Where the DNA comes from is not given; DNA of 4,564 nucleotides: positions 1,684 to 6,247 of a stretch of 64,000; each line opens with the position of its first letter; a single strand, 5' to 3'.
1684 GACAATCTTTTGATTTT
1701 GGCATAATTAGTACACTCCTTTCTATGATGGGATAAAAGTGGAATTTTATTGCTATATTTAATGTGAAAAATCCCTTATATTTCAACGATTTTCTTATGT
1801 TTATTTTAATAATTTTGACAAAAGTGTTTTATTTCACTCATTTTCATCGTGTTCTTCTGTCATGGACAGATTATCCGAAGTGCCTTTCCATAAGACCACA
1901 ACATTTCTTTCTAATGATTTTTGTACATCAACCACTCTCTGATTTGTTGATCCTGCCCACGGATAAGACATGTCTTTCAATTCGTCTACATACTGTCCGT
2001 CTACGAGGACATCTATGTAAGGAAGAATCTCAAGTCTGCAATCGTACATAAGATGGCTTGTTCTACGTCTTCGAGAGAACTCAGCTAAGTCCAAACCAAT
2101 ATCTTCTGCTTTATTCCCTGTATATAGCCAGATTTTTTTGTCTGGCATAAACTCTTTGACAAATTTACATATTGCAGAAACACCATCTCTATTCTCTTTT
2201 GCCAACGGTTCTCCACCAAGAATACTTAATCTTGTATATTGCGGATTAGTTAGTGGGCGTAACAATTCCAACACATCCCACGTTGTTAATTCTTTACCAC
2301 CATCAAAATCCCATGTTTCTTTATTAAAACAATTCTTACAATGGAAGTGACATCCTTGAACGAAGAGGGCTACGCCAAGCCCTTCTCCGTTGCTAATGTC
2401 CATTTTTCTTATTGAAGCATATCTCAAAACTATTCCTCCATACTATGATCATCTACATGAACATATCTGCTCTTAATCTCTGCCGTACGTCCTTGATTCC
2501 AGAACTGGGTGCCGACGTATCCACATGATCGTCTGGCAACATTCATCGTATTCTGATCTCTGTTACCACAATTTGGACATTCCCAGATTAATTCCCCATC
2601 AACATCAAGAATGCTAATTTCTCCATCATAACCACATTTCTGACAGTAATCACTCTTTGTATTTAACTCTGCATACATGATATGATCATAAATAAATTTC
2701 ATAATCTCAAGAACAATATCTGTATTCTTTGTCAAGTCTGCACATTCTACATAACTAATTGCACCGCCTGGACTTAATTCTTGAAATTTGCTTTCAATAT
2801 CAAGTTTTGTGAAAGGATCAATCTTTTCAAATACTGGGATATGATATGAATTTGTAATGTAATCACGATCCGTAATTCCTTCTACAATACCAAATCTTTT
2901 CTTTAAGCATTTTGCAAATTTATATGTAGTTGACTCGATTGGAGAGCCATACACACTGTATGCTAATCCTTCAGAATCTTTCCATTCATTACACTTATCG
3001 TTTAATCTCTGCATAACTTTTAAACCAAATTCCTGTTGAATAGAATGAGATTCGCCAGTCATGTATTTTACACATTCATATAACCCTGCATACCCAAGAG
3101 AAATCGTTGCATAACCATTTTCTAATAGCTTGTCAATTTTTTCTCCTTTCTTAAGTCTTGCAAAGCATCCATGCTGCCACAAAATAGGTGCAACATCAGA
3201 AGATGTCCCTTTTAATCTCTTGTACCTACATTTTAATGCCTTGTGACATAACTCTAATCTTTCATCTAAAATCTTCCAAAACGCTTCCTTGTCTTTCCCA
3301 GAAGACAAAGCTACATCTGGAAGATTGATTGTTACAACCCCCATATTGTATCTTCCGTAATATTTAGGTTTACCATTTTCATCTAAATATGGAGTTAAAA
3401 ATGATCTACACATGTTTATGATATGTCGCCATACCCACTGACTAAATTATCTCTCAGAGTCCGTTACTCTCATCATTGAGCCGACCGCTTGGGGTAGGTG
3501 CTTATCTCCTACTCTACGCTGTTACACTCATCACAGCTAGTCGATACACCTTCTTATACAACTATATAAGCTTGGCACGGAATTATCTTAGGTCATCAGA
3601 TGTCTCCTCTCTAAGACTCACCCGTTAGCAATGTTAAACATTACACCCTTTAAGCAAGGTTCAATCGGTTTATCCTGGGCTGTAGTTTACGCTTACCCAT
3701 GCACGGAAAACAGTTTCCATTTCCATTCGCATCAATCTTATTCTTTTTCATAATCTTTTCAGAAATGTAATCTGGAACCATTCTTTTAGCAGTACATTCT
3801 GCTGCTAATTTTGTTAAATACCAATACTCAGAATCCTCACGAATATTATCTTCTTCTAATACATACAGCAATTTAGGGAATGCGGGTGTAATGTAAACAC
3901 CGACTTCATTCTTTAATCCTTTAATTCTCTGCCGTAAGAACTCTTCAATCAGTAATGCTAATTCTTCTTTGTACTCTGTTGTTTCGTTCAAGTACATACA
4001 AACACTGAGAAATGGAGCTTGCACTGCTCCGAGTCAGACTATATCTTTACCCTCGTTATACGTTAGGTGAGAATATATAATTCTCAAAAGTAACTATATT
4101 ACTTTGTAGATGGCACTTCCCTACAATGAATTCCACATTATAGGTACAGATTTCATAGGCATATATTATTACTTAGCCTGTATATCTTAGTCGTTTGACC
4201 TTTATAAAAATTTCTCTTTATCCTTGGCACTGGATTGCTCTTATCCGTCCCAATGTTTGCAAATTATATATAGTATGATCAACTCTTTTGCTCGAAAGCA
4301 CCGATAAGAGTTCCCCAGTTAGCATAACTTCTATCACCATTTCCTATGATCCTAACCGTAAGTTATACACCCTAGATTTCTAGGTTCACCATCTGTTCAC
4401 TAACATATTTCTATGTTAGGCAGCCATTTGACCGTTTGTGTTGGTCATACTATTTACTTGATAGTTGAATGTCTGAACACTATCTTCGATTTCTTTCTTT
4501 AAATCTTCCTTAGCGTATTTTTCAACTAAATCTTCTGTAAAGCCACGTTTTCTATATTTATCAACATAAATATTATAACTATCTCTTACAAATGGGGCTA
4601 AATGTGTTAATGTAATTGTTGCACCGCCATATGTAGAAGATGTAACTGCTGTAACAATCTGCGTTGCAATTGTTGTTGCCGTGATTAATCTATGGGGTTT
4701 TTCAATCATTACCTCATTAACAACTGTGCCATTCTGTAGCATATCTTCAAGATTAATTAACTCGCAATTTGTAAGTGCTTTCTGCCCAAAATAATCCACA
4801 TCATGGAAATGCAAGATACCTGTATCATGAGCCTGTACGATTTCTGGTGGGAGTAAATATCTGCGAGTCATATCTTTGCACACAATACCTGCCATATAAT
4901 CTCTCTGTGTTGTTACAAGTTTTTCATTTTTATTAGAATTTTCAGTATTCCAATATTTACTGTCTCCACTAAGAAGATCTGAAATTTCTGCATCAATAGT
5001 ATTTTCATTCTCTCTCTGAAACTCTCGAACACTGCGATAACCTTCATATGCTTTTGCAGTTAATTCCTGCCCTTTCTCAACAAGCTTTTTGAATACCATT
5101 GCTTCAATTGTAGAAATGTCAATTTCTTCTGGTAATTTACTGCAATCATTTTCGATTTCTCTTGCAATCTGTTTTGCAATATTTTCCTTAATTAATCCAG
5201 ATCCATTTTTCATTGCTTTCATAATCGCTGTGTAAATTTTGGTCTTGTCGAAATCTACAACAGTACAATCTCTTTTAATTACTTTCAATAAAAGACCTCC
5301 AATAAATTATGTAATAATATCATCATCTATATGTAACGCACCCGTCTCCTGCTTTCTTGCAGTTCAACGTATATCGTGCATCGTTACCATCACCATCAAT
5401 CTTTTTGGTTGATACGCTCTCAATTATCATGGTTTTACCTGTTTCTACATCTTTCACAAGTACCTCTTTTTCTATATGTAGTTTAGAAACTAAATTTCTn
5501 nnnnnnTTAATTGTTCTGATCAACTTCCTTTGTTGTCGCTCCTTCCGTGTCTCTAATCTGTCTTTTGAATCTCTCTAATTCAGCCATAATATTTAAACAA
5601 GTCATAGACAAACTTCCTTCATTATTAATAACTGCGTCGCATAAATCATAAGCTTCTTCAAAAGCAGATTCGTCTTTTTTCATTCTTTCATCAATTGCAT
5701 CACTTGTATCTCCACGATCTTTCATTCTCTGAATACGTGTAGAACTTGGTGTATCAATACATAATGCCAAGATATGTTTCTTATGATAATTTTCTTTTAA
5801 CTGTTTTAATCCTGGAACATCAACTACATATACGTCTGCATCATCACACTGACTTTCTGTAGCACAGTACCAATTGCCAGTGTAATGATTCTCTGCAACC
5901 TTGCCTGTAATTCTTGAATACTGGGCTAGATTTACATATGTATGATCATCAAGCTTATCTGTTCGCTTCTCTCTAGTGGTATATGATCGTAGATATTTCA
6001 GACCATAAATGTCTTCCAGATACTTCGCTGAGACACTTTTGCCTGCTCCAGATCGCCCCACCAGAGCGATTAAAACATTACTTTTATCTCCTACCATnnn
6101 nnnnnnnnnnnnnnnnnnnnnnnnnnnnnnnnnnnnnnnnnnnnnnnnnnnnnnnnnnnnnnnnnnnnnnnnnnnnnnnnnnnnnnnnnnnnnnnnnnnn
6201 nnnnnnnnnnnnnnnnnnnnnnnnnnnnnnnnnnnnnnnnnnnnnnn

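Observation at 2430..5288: nrdD (class III RNR) interrupted by two ORF-less group I introns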

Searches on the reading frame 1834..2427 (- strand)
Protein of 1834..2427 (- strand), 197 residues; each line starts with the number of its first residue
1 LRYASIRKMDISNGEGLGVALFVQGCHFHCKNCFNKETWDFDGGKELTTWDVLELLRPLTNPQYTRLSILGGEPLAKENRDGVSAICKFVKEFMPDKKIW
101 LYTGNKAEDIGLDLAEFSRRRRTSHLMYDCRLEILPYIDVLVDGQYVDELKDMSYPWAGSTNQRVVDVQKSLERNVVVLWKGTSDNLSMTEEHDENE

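Call 59: search_protein_families(library=pfam, proteins=[window:1834-2427:-])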
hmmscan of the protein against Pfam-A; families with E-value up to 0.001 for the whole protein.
window:1834-2427:- (197 aa): 2 families
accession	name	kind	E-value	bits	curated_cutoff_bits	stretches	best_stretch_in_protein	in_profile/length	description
PF13353.11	Fer4_12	-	9.5e-37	126.8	22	1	13-165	2-136/137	4Fe-4S single cluster domain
PF04055.27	Radical_SAM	-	5.2e-06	27.2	29.5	1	22-88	3-71/166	Radical SAM superfamily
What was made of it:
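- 1834..2427 (-): nrdG (radical-SAM activase of NrdD), intact and immediately downstream. call 59 (Fer4_12 E 1e-36, Radical_SAM)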

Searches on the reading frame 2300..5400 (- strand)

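Call 9: search_protein_families(library=pfam, proteins=[L001:2556-3962:+, L001:4397-5467:+, L001:6086-7384:+, L001:1675-2202:+])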
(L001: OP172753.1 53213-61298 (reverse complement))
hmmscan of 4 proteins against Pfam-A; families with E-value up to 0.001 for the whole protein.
L001:2556-3962:+ (468 aa): 2 families
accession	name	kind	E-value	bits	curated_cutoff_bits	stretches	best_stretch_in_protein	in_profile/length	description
PF02811.25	PHP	-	4e-22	79.7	26.4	1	7-205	1-162/164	PHP domain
PF07733.18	DNA_pol3_alpha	-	1.4e-13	51.5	23.9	1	360-468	7-103/260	Bacterial DNA polymerase III alpha NTPase domain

L001:4397-5467:+ (356 aa): 2 families
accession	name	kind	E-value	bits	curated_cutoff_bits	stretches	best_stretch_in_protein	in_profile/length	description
PF07733.18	DNA_pol3_alpha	-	2.1e-16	60.8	23.9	1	1-128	138-259/260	Bacterial DNA polymerase III alpha NTPase domain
PF17657.6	DNA_pol3_finger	-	3.9e-15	56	22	1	155-321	12-166/166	Bacterial DNA polymerase III alpha subunit finger domain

L001:6086-7384:+ (432 aa): 1 family
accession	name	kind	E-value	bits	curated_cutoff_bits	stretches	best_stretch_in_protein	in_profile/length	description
PF14579.12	HHH_6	-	7e-14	52.2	25.6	1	13-68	2-59/90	Helix-hairpin-helix motif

L001:1675-2202:+ (175 aa): 2 families
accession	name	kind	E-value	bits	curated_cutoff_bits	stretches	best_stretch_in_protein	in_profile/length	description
PF13392.12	HNH_3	-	5.2e-06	26.4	24.8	1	67-92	21-46/46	HNH endonuclease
PF00847.26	AP2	-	0.00041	21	33.3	0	102-145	1-44/54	AP2 domain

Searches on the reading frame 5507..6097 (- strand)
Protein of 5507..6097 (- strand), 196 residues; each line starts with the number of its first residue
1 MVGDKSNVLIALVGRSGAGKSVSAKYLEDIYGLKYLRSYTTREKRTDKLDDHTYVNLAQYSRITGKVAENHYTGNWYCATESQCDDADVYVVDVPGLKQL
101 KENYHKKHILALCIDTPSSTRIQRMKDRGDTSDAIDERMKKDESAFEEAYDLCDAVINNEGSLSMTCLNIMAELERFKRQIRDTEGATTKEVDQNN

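Call 59: search_protein_families(library=pfam, proteins=[window:5507-6097:-])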
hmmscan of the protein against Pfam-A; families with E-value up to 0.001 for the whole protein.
window:5507-6097:- (196 aa): 3 families
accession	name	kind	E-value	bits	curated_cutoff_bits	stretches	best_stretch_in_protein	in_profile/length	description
PF13238.12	AAA_18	-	1.7e-06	29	29.4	1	10-138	1-121/128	AAA domain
PF01121.26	CoaE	-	2.5e-06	27.7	27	1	85-163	102-178/180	Dephospho-CoA kinase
PF00625.27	Guanylate_kin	-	1.3e-05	25.4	25.2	1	9-160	4-166/182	Guanylate kinase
